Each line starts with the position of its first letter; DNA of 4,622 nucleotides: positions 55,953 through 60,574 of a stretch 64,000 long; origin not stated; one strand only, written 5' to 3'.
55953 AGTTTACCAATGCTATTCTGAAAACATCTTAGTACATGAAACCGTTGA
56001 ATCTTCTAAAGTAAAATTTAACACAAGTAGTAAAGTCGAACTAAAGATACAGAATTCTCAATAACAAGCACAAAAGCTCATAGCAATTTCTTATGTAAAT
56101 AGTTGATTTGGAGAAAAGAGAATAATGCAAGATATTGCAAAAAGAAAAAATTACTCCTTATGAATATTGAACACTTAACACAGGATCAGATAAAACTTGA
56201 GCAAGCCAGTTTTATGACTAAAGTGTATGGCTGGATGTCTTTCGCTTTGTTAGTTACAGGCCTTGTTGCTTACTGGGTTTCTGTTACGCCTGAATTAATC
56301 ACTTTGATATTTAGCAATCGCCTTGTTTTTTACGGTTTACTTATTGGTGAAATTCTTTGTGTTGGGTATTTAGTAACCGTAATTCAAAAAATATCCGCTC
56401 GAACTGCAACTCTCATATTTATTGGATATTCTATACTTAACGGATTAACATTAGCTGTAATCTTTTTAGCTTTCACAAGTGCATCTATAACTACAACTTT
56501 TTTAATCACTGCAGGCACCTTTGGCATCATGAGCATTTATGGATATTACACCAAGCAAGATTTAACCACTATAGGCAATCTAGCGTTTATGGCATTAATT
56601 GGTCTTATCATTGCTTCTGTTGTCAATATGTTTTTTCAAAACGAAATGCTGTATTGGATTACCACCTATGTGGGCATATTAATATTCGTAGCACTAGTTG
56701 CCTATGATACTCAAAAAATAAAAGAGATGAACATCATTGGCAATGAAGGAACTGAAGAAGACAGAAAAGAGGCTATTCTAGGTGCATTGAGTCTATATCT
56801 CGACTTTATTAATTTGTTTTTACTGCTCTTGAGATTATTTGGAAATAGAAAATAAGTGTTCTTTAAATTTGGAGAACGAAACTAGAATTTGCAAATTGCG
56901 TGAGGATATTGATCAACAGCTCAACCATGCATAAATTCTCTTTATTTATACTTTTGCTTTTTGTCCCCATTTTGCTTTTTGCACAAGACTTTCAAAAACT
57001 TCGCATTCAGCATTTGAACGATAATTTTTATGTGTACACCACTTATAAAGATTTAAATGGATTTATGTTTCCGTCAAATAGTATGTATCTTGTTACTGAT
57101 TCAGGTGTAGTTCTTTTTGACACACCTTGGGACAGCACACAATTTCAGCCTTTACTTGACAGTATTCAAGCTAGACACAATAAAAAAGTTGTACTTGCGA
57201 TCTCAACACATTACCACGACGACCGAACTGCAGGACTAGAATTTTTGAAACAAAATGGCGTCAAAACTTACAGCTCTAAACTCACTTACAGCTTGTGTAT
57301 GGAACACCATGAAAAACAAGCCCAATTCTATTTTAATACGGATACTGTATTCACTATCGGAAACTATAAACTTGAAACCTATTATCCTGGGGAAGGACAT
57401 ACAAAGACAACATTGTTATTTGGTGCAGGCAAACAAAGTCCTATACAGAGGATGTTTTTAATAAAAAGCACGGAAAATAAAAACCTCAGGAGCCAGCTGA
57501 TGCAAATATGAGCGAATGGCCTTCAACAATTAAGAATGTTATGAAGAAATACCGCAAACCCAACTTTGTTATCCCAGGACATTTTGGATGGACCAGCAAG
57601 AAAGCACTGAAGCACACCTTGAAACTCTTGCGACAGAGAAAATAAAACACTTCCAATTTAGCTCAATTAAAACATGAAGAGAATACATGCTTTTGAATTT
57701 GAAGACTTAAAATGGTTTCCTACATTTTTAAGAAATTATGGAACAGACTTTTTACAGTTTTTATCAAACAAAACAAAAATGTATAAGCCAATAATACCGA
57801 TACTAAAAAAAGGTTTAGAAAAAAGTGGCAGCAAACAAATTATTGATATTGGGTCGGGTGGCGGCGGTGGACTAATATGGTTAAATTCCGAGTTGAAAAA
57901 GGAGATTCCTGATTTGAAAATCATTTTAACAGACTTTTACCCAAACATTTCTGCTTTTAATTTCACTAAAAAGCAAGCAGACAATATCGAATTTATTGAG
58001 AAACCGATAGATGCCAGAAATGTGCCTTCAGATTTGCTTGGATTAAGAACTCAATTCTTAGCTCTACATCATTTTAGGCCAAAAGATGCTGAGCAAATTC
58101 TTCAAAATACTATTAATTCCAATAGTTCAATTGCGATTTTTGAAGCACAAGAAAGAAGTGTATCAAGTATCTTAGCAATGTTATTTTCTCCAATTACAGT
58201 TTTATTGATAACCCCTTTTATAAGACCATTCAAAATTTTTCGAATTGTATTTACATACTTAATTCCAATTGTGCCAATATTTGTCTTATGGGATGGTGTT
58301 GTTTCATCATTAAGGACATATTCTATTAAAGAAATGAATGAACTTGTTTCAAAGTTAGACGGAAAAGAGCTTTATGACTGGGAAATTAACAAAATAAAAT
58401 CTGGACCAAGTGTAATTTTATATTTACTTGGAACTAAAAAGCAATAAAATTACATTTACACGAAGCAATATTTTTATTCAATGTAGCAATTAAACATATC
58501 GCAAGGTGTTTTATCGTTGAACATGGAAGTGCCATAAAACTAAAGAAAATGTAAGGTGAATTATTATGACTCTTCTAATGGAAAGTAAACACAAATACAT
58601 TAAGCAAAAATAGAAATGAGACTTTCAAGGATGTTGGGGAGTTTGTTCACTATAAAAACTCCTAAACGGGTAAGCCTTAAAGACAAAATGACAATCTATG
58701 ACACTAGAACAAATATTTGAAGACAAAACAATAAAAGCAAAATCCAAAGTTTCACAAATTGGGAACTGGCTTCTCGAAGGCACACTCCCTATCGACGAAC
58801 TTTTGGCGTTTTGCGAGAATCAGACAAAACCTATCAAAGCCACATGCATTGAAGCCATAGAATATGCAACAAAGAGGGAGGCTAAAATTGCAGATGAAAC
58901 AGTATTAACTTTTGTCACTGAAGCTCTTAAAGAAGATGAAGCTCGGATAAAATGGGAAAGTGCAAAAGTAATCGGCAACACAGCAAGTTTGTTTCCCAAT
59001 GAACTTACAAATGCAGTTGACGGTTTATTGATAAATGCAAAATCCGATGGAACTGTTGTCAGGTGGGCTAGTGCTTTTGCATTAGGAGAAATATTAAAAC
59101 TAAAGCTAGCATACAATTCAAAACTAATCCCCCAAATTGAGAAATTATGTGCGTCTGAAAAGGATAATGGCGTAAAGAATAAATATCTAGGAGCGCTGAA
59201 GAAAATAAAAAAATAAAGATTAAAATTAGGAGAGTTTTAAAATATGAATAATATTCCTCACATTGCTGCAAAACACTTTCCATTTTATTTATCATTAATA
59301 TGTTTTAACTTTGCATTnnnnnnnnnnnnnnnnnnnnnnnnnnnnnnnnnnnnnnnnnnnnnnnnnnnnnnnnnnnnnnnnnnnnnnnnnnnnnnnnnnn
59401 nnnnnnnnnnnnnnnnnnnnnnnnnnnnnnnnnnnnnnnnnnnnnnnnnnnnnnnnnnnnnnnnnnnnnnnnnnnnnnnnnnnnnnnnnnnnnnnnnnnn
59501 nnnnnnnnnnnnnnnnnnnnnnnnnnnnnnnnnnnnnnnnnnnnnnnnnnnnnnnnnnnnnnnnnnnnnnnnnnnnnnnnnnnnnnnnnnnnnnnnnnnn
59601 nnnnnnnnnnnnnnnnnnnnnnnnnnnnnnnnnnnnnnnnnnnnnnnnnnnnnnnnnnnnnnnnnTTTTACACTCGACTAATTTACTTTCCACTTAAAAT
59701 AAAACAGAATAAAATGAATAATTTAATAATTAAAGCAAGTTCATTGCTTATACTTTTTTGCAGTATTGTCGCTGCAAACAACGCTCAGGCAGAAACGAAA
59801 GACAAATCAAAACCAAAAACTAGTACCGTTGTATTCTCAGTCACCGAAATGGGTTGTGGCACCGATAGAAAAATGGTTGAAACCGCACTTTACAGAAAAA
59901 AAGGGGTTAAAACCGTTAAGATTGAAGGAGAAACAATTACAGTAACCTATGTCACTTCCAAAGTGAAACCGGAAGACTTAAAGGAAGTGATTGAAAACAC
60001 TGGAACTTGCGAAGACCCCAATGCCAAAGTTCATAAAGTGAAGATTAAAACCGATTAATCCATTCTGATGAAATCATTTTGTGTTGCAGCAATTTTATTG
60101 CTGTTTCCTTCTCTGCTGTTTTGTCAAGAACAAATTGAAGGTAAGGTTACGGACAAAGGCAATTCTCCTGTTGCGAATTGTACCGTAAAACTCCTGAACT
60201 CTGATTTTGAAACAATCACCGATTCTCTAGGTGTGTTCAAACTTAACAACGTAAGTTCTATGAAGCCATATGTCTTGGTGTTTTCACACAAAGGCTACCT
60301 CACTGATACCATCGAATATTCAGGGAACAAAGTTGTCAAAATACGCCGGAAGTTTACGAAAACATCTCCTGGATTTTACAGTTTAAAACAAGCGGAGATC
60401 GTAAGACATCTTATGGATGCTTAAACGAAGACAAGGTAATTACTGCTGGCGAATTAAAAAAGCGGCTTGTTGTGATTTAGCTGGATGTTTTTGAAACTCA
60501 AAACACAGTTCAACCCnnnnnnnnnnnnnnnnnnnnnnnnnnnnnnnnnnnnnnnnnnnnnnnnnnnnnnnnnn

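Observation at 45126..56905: A ~38-bp conserved motif recurs upstream of at least 9 co-oriented, unrelated island genes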

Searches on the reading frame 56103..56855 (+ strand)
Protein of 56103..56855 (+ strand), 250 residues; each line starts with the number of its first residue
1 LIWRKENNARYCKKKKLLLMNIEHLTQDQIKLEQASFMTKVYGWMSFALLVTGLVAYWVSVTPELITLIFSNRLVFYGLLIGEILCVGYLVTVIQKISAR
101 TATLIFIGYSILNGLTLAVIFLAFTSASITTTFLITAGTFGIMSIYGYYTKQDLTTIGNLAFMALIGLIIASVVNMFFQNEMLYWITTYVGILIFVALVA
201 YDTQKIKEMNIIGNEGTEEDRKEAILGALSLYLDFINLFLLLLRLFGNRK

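Call 12: search_protein_families(library=pfam, proteins=[window:56103-56855:+], max_evalue=0.01)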
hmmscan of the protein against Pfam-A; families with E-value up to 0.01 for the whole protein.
window:56103-56855:+ (250 aa): 1 family
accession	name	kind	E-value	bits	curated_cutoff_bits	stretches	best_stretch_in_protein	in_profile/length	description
PF01027.25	Bax1-I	-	1.4e-59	201.8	34.1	1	36-246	2-207/207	Inhibitor of apoptosis-promoting Bax1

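Call 20: find_homologous_proteins(query=window:56160-56855:+, max_evalue=1e-20)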
Query window:56160-56855:+ (231 aa): 7997 proteins with E <= 1e-20 among 8000 candidates; the best 120 are listed.
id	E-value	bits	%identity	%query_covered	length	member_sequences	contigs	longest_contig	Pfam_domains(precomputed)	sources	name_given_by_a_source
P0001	5.2e-138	476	100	100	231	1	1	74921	PF01027.27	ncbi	ncbi:MAG: Bax inhibitor-1/YccA family protein [Bacteroidia bacterium]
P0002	1.3e-112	393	79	100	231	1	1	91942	PF01027.27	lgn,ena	-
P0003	1.4e-112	393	77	100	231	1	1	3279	PF01027.27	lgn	-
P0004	9.5e-111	387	80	99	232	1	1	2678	PF01027.27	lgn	-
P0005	3.0e-110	385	79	98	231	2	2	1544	PF01027.27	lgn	-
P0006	8.8e-108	377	75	100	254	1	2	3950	PF01027.27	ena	-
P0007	2.4e-107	376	76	98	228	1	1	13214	PF01027.27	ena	-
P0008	3.0e-107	376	76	100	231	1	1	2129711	PF01027.27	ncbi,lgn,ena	-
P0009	8.5e-107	374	75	100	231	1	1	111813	PF01027.27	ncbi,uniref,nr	ncbi:Bax inhibitor-1/YccA family protein [Lutibacter sp. HS1-25]|uniref:Bax inhibitor-1/YccA family 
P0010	9.8e-107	374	74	100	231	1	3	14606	PF01027.27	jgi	jgi:hypothetical protein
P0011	1.2e-106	374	75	100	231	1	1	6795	PF01027.27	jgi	-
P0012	2.3e-106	373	75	100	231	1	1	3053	PF01027.27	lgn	-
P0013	9.0e-106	371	74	100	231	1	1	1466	PF01027.27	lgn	-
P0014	1.2e-105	370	73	100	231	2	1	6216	PF01027.27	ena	-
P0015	1.4e-105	370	75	100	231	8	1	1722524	PF01027.27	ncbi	ncbi:MAG: Bax inhibitor-1/YccA family protein [Cyclobacteriaceae bacterium]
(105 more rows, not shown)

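Call 22: find_encoding_contigs(protein=P0002, flank=10000, max_places=3)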
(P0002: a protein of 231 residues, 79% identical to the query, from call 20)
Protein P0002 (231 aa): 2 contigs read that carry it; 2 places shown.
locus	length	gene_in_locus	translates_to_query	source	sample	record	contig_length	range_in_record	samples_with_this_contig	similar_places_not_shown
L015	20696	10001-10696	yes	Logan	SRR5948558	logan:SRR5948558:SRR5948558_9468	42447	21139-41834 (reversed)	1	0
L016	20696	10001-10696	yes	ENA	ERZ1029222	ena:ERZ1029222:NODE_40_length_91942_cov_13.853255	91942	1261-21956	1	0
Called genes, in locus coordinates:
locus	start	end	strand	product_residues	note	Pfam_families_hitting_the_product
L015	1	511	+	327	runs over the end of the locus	-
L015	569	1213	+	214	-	PF12883:DUF3828 (weak)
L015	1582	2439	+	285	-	PF01634:HisG, PF08029:HisG_C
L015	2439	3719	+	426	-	PF00815:Histidinol_dh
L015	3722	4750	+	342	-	PF00155:Aminotran_1_2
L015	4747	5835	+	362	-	PF08645:PNK3P (weak), PF00475:IGPD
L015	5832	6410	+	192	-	PF00117:GATase, PF01174:SNO (faint)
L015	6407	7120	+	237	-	PF00977:His_biosynth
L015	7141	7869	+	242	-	PF00977:His_biosynth, PF01207:Dus (faint), PF02581:TMP-TENI (faint), PF03060:NMO (faint)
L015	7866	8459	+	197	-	PF01502:PRA-CH, PF01503:PRA-PH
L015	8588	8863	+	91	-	-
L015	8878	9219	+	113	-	-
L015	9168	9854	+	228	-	PF13302:Acetyltransf_3, PF00583:Acetyltransf_1 (weak)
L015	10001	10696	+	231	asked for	PF01027:Bax1-I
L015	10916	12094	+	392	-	PF03453:MoeA_N, PF00994:MoCF_biosynth, PF03454:MoeA_C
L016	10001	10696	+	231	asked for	PF01027:Bax1-I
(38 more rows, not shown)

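Call 23: find_encoding_contigs(protein=P0001, flank=10000, max_places=3)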
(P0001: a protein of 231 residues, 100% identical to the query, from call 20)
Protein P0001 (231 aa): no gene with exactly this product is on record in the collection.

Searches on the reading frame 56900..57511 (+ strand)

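Call 12: search_protein_families(library=pfam, proteins=[window:56900-57511:+], max_evalue=0.01)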
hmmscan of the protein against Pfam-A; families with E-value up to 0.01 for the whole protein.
window:56900-57511:+ (203 aa): 1 family
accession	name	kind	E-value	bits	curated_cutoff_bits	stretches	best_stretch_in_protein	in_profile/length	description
PF00753.33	Lactamase_B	-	9.3e-07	29.4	22.7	1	57-144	4-92/196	Metallo-beta-lactamase superfamily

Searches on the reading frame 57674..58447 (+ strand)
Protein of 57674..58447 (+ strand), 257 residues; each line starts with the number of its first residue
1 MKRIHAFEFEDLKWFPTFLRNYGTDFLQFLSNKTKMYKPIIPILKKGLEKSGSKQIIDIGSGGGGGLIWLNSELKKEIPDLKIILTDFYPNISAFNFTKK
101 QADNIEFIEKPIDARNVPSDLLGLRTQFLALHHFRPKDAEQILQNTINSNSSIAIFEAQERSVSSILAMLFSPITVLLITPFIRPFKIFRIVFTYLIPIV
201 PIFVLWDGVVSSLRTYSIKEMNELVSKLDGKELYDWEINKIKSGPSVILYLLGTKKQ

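Call 12: search_protein_families(library=pfam, proteins=[window:57674-58447:+], max_evalue=0.01)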
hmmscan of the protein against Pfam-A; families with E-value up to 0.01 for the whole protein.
window:57674-58447:+ (257 aa): 1 family
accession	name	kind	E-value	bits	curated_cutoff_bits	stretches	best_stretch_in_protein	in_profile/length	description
PF13649.12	Methyltransf_25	-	0.0054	17.8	27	1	56-146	1-89/97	Methyltransferase domain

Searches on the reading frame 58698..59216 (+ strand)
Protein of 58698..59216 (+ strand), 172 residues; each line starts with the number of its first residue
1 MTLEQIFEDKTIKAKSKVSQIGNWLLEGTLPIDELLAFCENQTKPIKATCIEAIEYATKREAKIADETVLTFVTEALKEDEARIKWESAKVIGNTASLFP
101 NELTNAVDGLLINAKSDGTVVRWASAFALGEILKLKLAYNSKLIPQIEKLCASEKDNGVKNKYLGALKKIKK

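Call 12: search_protein_families(library=pfam, proteins=[window:58698-59216:+], max_evalue=0.01)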
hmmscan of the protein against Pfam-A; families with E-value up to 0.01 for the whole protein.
window:58698-59216:+ (172 aa): 2 families
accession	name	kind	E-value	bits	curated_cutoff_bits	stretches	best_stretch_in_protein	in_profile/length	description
PF25767.1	ARM_TBCD_2nd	-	1.7e-06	28.1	29.7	1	61-107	68-116/245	Tubulin-specific chaperone D-like, ARM repeats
PF13646.12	HEAT_2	-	5.1e-05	23.9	27.7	1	32-130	1-88/88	HEAT repeats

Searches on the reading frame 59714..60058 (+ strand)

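Call 12: search_protein_families(library=pfam, proteins=[window:59714-60058:+], max_evalue=0.01)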
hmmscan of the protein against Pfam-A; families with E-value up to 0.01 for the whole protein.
window:59714-60058:+ (114 aa): 1 family
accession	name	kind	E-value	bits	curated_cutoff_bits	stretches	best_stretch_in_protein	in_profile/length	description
PF00403.32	HMA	-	1e-07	32.7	24.8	1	40-97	1-60/62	Heavy-metal-associated domain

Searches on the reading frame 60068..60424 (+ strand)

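Call 28: search_protein_families(library=pfam, proteins=[window:60068-60424:+], max_evalue=0.001)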
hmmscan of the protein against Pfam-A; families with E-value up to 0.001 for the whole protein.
window:60068-60424:+ (118 aa): 2 families
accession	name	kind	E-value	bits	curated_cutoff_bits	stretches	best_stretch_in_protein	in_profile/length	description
PF13620.12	CarboxypepD_reg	-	1.9e-11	44.6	32.3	1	22-83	1-65/82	Carboxypeptidase regulatory-like domain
PF13715.12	CarbopepD_reg_2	-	1.1e-10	41.8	32.2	1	23-91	1-71/88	CarboxypepD_reg-like domain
